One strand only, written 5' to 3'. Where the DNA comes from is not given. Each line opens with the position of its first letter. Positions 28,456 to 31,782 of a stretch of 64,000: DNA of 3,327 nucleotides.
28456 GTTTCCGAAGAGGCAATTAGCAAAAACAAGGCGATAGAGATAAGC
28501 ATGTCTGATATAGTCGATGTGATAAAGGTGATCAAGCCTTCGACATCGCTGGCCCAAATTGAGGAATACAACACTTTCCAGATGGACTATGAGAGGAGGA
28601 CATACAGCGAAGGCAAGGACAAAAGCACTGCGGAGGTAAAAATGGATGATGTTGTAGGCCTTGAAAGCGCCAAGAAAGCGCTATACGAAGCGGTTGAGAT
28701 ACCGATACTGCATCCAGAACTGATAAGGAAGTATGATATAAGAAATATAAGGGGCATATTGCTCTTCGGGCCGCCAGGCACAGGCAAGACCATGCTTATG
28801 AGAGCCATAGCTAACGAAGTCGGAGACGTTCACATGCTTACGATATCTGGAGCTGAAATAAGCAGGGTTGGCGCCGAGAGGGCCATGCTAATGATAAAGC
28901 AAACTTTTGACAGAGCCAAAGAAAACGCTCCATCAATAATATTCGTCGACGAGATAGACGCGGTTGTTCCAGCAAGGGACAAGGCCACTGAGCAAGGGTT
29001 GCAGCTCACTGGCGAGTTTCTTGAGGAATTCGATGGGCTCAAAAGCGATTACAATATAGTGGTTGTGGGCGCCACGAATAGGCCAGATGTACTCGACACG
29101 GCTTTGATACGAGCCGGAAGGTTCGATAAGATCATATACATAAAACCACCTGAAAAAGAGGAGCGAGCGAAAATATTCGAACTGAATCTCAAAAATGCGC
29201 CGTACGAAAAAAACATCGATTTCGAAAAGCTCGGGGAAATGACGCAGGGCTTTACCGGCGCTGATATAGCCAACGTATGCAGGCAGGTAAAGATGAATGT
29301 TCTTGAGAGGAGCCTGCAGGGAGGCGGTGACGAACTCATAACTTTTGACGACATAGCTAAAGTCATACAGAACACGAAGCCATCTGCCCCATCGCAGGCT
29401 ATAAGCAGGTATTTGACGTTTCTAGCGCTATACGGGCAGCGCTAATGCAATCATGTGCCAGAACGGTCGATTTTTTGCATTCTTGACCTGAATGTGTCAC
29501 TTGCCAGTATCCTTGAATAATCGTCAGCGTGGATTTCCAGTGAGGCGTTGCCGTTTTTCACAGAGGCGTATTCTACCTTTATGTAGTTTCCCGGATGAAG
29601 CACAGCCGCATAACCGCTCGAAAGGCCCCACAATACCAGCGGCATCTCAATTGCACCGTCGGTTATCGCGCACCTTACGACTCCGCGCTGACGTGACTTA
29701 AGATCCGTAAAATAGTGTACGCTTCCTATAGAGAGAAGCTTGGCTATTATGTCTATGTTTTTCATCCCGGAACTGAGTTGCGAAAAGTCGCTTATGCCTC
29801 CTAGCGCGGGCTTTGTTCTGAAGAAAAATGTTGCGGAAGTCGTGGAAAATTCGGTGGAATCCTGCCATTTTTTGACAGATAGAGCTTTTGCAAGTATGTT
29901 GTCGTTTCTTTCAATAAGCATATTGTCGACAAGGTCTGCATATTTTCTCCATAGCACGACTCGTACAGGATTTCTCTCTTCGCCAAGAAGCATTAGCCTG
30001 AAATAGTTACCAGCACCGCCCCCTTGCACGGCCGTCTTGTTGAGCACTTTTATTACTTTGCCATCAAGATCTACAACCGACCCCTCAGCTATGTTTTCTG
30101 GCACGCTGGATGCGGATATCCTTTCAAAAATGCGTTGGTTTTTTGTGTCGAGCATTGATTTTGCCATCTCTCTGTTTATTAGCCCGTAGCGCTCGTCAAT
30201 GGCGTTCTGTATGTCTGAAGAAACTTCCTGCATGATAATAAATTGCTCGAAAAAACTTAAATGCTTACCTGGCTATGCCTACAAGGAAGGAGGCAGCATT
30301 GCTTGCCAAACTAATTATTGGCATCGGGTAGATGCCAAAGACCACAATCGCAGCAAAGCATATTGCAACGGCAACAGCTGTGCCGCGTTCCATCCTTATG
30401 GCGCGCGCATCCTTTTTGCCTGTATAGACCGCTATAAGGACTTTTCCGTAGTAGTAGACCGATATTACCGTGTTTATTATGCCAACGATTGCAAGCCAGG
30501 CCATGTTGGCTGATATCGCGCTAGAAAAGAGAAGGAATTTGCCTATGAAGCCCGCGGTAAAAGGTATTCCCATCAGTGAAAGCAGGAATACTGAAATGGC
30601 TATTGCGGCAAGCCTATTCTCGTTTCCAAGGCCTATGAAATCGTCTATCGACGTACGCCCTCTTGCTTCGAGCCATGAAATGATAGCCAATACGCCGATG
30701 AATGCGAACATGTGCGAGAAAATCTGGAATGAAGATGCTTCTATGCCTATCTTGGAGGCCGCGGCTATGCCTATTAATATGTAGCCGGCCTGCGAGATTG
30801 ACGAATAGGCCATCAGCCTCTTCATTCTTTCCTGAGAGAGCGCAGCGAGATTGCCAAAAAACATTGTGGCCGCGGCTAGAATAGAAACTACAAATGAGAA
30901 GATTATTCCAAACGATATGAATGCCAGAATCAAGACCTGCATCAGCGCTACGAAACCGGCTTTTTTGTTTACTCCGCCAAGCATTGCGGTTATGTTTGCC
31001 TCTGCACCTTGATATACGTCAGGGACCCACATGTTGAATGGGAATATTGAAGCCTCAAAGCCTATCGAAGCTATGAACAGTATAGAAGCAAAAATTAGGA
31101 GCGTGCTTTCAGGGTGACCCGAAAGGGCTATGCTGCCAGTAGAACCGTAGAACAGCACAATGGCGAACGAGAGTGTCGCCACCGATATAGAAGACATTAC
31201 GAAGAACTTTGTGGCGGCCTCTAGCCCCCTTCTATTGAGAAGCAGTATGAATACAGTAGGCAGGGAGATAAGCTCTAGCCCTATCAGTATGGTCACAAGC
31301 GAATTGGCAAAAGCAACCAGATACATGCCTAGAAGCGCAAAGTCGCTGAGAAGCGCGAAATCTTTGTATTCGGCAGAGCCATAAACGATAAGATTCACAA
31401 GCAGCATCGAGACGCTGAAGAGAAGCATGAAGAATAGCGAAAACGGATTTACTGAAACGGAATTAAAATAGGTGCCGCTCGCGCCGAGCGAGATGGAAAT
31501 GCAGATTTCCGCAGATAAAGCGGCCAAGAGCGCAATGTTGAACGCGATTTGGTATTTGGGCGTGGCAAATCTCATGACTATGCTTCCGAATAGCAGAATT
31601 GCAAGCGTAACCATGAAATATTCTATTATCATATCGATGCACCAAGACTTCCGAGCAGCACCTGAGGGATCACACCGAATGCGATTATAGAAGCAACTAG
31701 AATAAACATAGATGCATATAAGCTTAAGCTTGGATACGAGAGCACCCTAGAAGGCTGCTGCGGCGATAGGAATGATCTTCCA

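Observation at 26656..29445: Cdc48/VAT-like double AAA+ ATPase whose N domain is replaced by a ~350-aa polytopic membrane domain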

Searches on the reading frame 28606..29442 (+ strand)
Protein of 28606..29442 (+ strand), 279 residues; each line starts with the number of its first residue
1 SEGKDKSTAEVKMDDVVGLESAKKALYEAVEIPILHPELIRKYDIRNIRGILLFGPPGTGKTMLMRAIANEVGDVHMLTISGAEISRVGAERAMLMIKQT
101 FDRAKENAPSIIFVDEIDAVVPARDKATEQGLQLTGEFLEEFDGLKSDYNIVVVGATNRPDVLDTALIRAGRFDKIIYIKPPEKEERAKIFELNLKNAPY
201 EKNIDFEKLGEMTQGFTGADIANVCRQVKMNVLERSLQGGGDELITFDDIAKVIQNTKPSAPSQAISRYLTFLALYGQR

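Call 13: search_solved_structures(query=window:28606-29442:+, max_evalue=1e-20, show_alignments=1)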
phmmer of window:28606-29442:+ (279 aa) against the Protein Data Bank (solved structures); distinct sequences matched with E-value up to 1e-20: 265 (the best 60 are shown).
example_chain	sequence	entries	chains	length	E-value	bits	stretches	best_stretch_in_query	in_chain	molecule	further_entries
5vc7_A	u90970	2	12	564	3.4e-109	367.9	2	10-271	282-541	VCP-like ATPase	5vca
5g4g_A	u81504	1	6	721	1.1e-108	366.2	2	10-271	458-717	VCP-LIKE ATPASE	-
5g4f_A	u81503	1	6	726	1.2e-108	366.2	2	10-271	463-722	VCP-LIKE ATPASE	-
9m4n_A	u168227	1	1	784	6.4e-103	347.4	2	9-235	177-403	Cell division control protein 48 homolog A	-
9m3v_A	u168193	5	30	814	7.2e-103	347.2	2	9-235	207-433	Cell division control protein 48 homolog A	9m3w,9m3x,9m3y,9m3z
7mdm_B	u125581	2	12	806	7.3e-103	347.2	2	10-235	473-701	Transitional endoplasmic reticulum ATPase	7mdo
5c18_A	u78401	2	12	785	9e-103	346.9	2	10-269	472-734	Transitional endoplasmic reticulum ATPase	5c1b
7rlb_A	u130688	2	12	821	2.9e-102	345.2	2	10-236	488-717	Transitional endoplasmic reticulum ATPase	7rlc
1r7r_A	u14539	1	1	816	3.5e-102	344.9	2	10-236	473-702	Transitional endoplasmic reticulum ATPase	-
7rld_A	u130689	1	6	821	4.1e-102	344.8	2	10-236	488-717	Transitional endoplasmic reticulum ATPase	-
7rlj_A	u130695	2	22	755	4.2e-102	344.7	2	10-236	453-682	Transitional endoplasmic reticulum ATPase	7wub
8yka_A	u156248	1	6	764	4.4e-102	344.6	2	10-236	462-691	Transitional endoplasmic reticulum ATPase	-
7rl9_A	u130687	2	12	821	4.5e-102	344.6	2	10-236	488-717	Transitional endoplasmic reticulum ATPase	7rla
7rlf_A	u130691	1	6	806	4.6e-102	344.6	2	10-236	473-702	Transitional endoplasmic reticulum ATPase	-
9mpq_A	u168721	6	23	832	4.6e-102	344.6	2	10-236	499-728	Transitional endoplasmic reticulum ATPase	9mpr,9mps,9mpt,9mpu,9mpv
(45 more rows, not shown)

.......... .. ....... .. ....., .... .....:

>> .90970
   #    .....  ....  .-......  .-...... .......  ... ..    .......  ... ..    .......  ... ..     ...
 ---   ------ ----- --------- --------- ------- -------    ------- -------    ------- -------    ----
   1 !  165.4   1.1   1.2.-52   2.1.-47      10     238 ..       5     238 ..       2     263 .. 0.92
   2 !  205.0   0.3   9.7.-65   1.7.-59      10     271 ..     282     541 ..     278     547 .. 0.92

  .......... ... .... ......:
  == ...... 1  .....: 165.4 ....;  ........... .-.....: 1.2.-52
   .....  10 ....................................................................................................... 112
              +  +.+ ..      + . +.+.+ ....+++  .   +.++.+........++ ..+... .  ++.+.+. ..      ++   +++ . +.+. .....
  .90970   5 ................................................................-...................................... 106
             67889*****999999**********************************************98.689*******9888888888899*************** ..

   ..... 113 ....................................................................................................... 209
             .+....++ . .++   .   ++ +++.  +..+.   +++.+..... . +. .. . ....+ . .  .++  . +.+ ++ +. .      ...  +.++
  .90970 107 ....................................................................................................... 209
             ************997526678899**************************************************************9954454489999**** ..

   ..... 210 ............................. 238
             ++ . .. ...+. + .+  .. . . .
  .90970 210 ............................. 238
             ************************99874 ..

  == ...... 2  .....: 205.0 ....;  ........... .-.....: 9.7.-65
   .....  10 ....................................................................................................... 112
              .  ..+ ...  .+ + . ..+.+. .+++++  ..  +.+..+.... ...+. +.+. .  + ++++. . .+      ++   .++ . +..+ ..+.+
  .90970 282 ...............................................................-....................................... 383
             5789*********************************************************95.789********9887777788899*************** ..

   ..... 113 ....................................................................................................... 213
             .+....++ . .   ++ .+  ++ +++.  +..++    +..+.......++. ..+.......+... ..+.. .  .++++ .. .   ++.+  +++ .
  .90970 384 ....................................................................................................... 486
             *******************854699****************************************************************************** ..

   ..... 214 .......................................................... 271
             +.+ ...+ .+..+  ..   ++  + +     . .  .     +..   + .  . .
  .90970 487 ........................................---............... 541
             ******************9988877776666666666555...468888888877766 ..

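Call 47: search_protein_families(library=ncbifam, proteins=[window:28606-29442:+], max_evalue=1e-20)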
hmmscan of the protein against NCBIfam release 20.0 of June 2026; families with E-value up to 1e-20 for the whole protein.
window:28606-29442:+ (279 aa): 10 families
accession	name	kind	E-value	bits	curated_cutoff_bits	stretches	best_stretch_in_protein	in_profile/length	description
TIGR01243.1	CDC48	subfamily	3.8e-67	227.2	802.65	1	9-243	173-683/733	CDC48 family AAA ATPase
NF003069.1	PRK03992.1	subfamily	1e-59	202.6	500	1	8-236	125-356/379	proteasome-activating nucleotidase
TIGR01241.2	FtsH_fam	equivalog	1.8e-58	198.7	600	1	6-226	154-376/598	ATP-dependent zinc metalloprotease FtsH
TIGR01242.2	TIGR01242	subfamily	1.8e-58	198.3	500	1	9-236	109-339/362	proteasome-activating nucleotidase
NF041006.2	cell_div_CdvC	equivalog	3.5e-52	177.5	650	1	8-271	97-363/370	cell division protein CdvC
NF047747.1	PrtsmActNtasePan2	equivalog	3.5e-48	164.8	700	1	8-230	145-370/397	proteasome-activating nucleotidase Pan2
NF047748.1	PrtsmActNtasePan1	equivalog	4.9e-47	160.8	750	1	8-233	142-370/405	proteasome-activating nucleotidase Pan1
NF008004.0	PRK10733.1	equivalog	6.4e-41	140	1008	1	12-227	150-367/644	ATP-dependent zinc metalloprotease FtsH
TIGR03689.1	pup_AAA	equivalog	6.7e-37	127.4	504.75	1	9-200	177-384/512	proteasome ATPase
NF042959.1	IteA_antiphage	equivalog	3e-27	95.7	510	1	7-259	85-332/367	anti-phage ATPase IteA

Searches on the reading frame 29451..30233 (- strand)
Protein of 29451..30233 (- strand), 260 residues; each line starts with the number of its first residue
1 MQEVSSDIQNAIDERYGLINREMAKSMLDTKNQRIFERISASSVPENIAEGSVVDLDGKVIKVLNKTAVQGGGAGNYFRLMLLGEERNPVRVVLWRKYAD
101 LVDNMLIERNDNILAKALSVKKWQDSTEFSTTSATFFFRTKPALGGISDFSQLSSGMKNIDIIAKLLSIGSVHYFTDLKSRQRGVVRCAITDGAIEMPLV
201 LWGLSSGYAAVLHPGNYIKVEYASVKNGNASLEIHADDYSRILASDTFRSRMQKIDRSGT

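Call 65: search_protein_families(library=pfam, proteins=[window:29451-30233:-], max_evalue=0.001)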
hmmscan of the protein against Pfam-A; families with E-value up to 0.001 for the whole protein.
window:29451-30233:- (260 aa): 1 family
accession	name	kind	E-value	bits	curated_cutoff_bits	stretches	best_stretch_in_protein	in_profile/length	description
PF01336.31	tRNA_anti-codon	-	0.00027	21.3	27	0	180-240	12-73/75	OB-fold nucleic acid binding domain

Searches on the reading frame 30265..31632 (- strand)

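Call 65: search_protein_families(library=pfam, proteins=[window:30265-31632:-], max_evalue=0.001)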
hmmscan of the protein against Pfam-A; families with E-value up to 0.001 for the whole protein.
window:30265-31632:- (455 aa): 1 family
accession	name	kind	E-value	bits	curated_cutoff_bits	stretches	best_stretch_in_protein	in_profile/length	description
PF00361.26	Proton_antipo_M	-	2e-54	185.2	21.5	1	109-391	1-294/294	NADH:quinone oxidoreductase/Mrp antiporter, TM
